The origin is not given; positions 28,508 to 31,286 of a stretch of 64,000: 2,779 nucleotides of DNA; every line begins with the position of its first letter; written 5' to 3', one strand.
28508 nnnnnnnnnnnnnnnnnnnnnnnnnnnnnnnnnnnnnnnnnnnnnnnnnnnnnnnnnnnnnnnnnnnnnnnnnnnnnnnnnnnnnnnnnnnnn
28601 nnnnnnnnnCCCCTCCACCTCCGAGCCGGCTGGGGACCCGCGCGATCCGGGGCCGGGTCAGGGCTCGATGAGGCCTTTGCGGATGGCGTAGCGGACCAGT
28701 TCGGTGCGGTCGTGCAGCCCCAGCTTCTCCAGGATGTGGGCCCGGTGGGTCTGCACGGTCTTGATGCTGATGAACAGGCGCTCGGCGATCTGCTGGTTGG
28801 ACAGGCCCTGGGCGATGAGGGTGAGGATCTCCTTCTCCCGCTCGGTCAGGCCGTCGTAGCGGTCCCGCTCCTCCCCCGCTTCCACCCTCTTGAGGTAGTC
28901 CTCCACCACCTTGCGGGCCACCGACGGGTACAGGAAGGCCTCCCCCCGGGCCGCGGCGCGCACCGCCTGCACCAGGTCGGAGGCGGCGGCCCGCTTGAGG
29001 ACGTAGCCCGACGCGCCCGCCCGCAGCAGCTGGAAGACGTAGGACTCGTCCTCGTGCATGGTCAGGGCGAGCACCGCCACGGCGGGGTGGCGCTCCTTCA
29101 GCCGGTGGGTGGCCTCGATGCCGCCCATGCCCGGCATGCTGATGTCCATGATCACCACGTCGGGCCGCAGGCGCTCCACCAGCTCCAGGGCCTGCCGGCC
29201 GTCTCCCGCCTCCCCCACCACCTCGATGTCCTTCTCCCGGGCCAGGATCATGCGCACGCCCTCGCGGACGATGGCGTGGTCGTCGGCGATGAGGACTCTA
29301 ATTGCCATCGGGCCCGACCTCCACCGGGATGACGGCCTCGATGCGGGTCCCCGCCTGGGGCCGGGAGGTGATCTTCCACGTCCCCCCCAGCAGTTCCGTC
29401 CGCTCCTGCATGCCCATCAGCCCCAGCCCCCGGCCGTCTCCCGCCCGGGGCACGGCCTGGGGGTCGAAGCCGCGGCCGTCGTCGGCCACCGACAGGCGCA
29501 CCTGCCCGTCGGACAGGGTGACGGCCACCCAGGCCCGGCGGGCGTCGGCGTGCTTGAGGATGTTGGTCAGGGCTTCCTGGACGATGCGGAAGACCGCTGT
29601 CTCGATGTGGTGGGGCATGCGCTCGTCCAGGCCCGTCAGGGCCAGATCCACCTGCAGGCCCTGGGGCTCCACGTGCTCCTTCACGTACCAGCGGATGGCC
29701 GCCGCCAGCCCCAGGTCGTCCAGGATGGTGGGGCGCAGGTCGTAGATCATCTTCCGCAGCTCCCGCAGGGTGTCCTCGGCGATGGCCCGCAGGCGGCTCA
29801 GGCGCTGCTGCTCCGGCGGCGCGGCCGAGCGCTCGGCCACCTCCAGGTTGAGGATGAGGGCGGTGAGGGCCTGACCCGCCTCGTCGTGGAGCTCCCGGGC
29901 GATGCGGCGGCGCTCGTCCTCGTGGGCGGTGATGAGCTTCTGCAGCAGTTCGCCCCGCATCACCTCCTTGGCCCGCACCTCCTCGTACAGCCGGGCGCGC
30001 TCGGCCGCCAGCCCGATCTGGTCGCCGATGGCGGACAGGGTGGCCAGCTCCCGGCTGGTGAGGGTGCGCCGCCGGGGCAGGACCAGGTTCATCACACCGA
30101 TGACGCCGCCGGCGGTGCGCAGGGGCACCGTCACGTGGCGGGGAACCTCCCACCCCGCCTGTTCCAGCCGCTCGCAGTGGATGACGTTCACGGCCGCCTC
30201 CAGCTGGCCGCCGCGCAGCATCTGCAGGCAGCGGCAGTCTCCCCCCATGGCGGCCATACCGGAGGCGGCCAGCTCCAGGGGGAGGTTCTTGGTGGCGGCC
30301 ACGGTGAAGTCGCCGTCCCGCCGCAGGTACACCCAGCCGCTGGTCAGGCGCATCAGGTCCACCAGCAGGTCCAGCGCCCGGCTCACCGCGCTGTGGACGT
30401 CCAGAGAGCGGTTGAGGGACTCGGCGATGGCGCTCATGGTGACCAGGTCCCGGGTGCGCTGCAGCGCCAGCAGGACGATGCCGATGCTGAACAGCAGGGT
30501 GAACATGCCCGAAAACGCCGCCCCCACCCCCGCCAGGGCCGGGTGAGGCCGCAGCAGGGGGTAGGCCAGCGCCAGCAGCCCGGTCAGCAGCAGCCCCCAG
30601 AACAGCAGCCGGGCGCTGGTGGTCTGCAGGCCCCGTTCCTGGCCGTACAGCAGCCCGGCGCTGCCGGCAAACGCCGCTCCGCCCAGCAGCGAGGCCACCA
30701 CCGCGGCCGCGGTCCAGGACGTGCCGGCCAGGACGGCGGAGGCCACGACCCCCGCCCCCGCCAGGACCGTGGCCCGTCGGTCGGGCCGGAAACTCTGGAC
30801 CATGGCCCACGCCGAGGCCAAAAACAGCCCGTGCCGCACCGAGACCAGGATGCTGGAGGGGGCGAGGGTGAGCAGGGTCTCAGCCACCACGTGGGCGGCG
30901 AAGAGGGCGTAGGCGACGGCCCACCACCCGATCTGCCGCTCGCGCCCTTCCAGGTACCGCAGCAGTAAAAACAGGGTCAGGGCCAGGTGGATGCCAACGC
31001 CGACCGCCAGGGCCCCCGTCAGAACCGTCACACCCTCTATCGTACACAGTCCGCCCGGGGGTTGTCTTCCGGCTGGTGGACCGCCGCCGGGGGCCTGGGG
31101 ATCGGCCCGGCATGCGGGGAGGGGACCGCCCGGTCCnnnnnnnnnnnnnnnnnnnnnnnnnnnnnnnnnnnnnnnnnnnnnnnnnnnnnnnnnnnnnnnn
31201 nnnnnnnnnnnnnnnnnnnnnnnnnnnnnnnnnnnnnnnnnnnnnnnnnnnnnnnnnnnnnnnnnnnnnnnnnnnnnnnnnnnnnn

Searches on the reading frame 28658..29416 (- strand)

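Call 15: search_protein_families(library=pfam, proteins=[window:28658-29416:-], max_evalue=0.0001)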
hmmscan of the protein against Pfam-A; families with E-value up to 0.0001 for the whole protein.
window:28658-29416:- (252 aa): 4 families
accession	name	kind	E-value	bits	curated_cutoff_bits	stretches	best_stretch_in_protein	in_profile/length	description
PF00072.30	Response_reg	-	5.5e-32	110.7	30.2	1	41-153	1-111/111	Response regulator receiver domain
PF00196.25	GerE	-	2.2e-23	82.1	23.5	1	189-244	2-57/57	Bacterial regulatory proteins, luxR family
PF08281.18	Sigma70_r4_2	-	3.2e-08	33.5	25.7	1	189-232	10-54/54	Sigma-70, region 4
PF13384.12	HTH_23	-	4.2e-05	23.7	24.6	0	196-225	9-38/50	Homeodomain-like domain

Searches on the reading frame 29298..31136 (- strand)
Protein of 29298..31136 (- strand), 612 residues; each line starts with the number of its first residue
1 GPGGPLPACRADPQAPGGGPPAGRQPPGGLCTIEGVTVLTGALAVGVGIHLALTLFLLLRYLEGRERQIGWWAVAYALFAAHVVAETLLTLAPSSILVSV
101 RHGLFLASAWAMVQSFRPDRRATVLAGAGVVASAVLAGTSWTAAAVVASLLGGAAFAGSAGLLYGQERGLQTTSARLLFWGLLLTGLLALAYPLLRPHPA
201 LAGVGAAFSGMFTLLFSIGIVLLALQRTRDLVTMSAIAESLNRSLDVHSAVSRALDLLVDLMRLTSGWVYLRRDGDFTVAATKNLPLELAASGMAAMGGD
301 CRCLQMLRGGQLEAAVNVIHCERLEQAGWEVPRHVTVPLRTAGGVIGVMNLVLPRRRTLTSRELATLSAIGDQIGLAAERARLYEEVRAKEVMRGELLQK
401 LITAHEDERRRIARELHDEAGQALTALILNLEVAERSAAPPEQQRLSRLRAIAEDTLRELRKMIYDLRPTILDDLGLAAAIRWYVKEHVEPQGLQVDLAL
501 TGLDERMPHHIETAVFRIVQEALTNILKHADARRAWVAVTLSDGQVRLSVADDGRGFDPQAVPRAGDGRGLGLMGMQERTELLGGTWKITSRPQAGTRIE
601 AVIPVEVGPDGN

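Call 15: search_protein_families(library=pfam, proteins=[window:29298-31136:-], max_evalue=0.0001)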
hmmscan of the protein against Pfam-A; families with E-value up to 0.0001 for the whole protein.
window:29298-31136:- (612 aa): 6 families
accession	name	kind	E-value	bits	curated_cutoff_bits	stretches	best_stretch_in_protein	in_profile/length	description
PF02518.31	HATPase_c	-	1.2e-18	67.9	26.4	1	512-606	3-110/111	Histidine kinase-, DNA gyrase B-, and HSP90-like ATPase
PF07730.19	HisKA_3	-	3.6e-16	59.9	24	1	408-471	1-67/68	Histidine kinase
PF13185.12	GAF_2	-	5.5e-10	40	28.6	1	245-377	2-134/136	GAF domain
PF01590.32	GAF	-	2.1e-07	32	22.4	1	246-377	1-132/133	GAF domain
PF13492.12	GAF_3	-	2.9e-07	31.4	27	1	252-380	7-129/129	GAF domain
PF13581.12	HATPase_c_2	-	1.8e-06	28.4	27.4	1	518-574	35-103/127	Histidine kinase-like ATPase domain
